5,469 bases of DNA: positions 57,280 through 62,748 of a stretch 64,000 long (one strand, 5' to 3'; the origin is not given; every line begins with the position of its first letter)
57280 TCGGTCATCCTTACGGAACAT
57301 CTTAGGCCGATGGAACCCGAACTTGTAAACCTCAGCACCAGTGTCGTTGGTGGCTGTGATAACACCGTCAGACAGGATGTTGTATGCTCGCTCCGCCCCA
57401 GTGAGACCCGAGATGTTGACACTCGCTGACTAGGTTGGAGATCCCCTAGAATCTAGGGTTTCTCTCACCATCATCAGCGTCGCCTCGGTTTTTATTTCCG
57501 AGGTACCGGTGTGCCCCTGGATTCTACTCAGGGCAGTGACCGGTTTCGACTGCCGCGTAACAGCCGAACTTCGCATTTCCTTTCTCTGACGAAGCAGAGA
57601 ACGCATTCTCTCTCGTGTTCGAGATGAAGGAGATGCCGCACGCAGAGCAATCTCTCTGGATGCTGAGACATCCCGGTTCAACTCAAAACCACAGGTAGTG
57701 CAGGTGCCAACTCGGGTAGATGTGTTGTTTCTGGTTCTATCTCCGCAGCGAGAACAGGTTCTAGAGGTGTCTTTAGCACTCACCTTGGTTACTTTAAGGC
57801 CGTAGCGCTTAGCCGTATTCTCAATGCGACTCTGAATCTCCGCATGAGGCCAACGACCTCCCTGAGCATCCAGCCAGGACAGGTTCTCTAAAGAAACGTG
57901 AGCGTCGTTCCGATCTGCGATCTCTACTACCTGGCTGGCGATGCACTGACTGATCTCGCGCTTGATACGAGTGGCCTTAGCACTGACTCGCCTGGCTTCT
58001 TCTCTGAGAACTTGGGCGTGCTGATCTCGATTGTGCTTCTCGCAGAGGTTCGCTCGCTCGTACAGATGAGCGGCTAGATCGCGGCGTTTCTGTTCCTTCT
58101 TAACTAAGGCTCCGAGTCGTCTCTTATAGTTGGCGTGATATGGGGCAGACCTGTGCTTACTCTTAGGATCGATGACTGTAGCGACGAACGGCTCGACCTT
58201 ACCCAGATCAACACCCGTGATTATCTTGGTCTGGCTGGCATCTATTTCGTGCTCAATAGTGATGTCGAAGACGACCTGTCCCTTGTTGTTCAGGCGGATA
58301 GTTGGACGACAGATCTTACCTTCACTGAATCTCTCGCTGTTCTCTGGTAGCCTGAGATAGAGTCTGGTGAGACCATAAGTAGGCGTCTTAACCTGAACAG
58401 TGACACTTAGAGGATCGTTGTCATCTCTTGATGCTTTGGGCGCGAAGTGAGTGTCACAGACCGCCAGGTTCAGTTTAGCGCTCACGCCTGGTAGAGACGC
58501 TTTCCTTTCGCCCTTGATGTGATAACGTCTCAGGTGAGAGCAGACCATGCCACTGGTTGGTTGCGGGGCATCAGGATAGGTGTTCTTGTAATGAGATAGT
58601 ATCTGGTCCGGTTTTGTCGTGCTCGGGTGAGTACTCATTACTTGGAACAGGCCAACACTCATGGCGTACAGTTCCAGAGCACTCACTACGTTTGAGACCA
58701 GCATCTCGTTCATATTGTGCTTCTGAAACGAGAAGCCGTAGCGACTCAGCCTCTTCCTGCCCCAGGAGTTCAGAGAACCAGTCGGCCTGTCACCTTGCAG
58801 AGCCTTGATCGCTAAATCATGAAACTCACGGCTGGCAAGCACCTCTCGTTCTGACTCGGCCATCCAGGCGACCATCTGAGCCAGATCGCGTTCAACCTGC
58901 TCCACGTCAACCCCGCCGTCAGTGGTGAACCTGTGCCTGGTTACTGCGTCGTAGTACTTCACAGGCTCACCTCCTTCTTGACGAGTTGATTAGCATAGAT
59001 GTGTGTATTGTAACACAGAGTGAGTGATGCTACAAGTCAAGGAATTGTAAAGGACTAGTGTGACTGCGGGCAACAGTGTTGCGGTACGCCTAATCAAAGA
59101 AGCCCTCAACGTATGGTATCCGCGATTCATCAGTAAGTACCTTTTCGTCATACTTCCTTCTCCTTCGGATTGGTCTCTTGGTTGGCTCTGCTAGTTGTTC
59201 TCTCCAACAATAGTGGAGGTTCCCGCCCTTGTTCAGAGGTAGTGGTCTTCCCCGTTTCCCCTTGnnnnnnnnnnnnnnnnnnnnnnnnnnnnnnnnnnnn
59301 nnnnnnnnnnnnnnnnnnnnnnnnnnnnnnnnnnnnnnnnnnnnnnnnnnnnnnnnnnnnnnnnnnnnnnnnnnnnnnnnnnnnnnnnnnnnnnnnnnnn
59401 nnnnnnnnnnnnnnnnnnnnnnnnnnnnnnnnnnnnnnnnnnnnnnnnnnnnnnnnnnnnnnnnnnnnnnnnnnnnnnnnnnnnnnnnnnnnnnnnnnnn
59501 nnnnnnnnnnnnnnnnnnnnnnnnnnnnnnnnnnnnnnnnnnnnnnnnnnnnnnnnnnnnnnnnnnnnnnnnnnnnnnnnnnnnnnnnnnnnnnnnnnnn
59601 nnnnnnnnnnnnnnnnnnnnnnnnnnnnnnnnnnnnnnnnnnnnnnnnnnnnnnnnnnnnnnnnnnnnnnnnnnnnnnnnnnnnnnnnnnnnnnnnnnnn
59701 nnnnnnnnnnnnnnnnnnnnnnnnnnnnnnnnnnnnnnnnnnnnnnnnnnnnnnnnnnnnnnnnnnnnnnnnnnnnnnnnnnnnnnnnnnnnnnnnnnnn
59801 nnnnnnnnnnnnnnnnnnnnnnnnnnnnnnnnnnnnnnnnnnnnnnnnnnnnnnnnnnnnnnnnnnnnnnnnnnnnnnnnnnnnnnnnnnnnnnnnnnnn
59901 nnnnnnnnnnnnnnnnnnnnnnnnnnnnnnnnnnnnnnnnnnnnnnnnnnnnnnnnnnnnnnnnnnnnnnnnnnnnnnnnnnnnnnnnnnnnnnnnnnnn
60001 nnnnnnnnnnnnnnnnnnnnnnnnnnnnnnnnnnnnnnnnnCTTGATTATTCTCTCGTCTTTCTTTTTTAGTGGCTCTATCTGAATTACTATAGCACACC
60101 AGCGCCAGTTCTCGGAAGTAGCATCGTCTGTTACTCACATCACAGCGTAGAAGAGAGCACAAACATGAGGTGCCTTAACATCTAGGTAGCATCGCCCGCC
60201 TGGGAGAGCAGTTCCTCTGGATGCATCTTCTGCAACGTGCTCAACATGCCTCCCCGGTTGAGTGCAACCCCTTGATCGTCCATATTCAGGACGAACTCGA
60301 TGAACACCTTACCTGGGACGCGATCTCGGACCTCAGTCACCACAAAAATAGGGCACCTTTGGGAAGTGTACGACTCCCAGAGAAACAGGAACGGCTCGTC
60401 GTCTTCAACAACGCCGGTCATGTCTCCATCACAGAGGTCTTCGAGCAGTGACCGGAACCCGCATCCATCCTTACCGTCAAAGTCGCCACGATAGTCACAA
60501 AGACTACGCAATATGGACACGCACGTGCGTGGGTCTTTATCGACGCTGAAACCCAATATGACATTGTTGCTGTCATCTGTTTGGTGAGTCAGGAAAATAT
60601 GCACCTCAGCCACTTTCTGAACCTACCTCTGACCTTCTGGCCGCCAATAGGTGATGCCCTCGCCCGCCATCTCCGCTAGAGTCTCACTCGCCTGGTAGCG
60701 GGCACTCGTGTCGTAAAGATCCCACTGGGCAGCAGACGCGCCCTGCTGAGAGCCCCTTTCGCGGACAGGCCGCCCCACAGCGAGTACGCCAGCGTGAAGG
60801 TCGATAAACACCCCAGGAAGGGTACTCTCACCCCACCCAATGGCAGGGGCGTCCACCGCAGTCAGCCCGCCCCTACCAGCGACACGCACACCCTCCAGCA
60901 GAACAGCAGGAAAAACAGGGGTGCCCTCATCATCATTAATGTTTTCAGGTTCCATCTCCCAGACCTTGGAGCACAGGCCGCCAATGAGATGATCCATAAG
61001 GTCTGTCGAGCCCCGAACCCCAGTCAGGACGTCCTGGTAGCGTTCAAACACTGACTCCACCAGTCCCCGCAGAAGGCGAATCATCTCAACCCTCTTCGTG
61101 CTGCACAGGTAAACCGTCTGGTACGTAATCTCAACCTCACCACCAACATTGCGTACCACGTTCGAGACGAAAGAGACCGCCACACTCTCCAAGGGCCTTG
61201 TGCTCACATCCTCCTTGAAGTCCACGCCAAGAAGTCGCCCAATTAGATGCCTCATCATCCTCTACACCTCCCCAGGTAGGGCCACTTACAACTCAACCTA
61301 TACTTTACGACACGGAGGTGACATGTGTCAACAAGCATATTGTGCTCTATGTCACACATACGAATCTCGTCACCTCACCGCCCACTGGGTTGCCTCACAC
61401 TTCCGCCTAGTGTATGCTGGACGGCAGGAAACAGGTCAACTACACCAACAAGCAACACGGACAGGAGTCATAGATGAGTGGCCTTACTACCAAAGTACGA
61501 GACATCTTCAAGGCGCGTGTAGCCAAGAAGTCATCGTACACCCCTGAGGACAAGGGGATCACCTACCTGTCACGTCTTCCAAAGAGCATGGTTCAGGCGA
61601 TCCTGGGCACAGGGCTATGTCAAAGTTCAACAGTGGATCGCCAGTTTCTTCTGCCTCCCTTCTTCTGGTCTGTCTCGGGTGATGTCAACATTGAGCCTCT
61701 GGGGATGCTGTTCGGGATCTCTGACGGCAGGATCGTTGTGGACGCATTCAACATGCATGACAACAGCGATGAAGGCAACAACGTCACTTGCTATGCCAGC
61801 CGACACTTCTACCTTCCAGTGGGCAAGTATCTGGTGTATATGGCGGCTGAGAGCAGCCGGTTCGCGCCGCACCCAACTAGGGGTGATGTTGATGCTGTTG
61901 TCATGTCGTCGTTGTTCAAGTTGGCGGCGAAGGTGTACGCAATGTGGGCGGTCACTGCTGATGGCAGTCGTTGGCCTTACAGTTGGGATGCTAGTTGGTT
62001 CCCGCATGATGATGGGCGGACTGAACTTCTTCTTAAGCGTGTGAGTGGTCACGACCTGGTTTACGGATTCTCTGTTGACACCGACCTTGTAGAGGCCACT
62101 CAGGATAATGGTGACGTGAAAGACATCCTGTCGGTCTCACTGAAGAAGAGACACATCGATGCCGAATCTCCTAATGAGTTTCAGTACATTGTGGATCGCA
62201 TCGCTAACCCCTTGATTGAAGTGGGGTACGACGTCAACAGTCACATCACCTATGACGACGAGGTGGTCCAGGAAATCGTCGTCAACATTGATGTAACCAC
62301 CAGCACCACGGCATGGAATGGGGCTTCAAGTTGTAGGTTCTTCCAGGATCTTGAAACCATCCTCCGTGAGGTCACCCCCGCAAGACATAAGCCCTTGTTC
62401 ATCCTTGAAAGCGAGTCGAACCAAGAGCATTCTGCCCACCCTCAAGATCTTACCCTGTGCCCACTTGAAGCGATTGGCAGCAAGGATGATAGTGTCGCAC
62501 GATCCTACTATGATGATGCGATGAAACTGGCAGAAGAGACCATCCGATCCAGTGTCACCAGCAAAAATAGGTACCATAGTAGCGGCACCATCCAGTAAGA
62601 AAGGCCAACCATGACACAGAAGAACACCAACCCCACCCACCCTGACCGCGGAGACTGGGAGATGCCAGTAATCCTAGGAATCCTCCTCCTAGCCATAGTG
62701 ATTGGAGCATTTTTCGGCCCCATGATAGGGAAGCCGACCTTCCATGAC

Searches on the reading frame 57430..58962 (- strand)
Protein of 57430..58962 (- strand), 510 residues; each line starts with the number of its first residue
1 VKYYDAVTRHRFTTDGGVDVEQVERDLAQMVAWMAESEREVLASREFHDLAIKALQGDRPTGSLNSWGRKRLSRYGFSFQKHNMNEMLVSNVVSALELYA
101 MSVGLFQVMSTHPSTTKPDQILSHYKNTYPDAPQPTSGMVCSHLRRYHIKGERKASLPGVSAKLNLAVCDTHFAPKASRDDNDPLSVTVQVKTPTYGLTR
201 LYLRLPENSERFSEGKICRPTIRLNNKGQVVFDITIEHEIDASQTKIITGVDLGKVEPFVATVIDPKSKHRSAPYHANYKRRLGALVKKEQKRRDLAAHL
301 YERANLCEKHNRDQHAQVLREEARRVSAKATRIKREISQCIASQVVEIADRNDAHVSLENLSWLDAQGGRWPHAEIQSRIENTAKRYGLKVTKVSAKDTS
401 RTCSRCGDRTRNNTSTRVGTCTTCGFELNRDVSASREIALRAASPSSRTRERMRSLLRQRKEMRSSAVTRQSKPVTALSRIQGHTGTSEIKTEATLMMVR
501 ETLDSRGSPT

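Call 8: search_protein_families(library=phrogs, proteins=[window:57430-58962:-], max_evalue=0.001)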
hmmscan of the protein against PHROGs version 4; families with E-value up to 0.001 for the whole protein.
window:57430-58962:- (510 aa): 4 families
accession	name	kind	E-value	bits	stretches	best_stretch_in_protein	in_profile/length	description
phrog_506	-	integration and excision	9.2e-27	95.2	1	205-471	141-392/403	transposase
phrog_12300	-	integration and excision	9e-11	42.5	1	320-443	114-241/286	transposase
phrog_17087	-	unknown function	4.4e-06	27.9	1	325-443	9-133/141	-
phrog_16792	-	unknown function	0.00021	22.5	1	375-438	93-153/180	-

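Call 9: search_protein_families(library=pfam, proteins=[window:57430-58962:-], max_evalue=0.001)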
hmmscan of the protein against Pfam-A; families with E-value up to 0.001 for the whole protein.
window:57430-58962:- (510 aa): 1 family
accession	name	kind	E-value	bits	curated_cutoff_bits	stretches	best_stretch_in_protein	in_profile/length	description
PF07282.18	Cas12f1-like_TNB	-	3.8e-16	59.4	26.3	1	373-438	1-60/60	Cas12f1-like, TNB domain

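Call 47: find_related_loci(query=window:57430-58962:-, collection=genome_contigs, flank=3000)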
Query window:57430-58962:- (510 aa) in genome_contigs; peptide patterns used: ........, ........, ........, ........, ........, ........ (x = any residue, [..] = any of these).
59 stretches matched a pattern, but none encodes a relative of the query by tblastn (E <= 1e-3).

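Call 63: search_dna_similar(query=window:57430-58962:-, collection=phages, mode=protein, max_rows=12)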
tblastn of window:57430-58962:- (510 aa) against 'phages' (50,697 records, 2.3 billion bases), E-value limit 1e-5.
Records with a match: 7; places in all: 8; records where one place covers at least 80% of the query: 0.
Best place of each record, by identity: <60% 7.
By first word of the organism name: Sulfolobus 4; Acidianus 1; Bacteriophage 1; Alicyclobacillus 1.
By host as written in the record: Sulfolobus 2; Sulfolobus solfataricus 1; Sulfolobus tengchongensis 1201-2 1; - 1; Sulfolobus tengchongensis 1201-4 1; Alicyclobacillus acidoterrestris MMB007 1.
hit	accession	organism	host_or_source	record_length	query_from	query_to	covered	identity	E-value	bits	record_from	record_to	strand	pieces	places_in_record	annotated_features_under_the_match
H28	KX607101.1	Acidianus two-tailed virus 2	Sulfolobus solfataricus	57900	212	475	52%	22.5%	1e-5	55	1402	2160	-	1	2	putative transposase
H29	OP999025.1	Sulfolobus tengchongensis spindle-shaped virus 3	Sulfolobus tengchongensis 1201-2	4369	212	439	45%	24.6%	2e-7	60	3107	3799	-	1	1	IS605 ORFB family protein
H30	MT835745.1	Bacteriophage sp.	human fecal samples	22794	250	440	37%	26.0%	2e-8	63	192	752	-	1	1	record has no annotation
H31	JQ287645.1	Sulfolobus virus STSV2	Sulfolobus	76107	296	439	28%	31.1%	1e-8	64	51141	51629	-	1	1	IS605 ORFB family protein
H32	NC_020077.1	Sulfolobus virus STSV2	Sulfolobus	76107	296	439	28%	31.1%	1e-8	64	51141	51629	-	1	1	transposase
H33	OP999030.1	Sulfolobus tengchongensis spindle-shaped virus 4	Sulfolobus tengchongensis 1201-4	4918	296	439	28%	29.3%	1e-7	61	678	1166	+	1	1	IS605 ORFB family protein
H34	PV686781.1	Alicyclobacillus phage MMB025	Alicyclobacillus acidoterrestris MMB007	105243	310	439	25%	30.4%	3e-9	66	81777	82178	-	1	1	transposase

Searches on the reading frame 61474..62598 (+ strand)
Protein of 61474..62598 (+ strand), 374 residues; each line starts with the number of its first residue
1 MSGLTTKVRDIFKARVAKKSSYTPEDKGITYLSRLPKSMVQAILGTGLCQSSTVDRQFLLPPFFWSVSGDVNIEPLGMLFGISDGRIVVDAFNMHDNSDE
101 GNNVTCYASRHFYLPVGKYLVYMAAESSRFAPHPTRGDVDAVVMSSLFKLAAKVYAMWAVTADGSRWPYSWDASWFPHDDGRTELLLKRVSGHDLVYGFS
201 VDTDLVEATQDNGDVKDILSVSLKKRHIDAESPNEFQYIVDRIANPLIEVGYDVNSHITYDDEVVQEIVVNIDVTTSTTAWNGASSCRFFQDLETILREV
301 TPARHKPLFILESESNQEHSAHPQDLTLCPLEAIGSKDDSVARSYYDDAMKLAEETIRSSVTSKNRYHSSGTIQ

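Call 14: search_protein_families(library=pfam, proteins=[window:61474-62598:+], max_evalue=0.01)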
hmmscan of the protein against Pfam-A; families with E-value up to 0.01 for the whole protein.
window:61474-62598:+ (374 aa): 0 families

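Call 97: find_encoding_contigs(protein=window:61474-62598:+, flank=10000, max_places=2)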
Protein window:61474-62598:+ (374 aa): 9 contigs read that carry it; 2 places shown.
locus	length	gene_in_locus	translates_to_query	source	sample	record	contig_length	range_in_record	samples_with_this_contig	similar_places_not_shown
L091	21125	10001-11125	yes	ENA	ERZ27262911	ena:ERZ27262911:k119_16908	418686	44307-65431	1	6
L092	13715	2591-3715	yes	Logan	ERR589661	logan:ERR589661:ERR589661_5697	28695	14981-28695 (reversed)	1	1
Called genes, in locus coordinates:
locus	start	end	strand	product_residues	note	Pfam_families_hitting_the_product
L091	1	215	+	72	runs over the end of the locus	-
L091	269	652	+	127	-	-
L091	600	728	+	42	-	-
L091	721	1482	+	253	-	-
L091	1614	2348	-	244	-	-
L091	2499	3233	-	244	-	-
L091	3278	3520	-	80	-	-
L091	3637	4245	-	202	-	-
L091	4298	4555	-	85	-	-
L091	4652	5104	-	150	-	-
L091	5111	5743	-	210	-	-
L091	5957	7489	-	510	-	PF07282:Cas12f1-like_TNB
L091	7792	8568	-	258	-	-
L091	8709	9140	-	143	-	-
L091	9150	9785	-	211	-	-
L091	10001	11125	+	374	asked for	-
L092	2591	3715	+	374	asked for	-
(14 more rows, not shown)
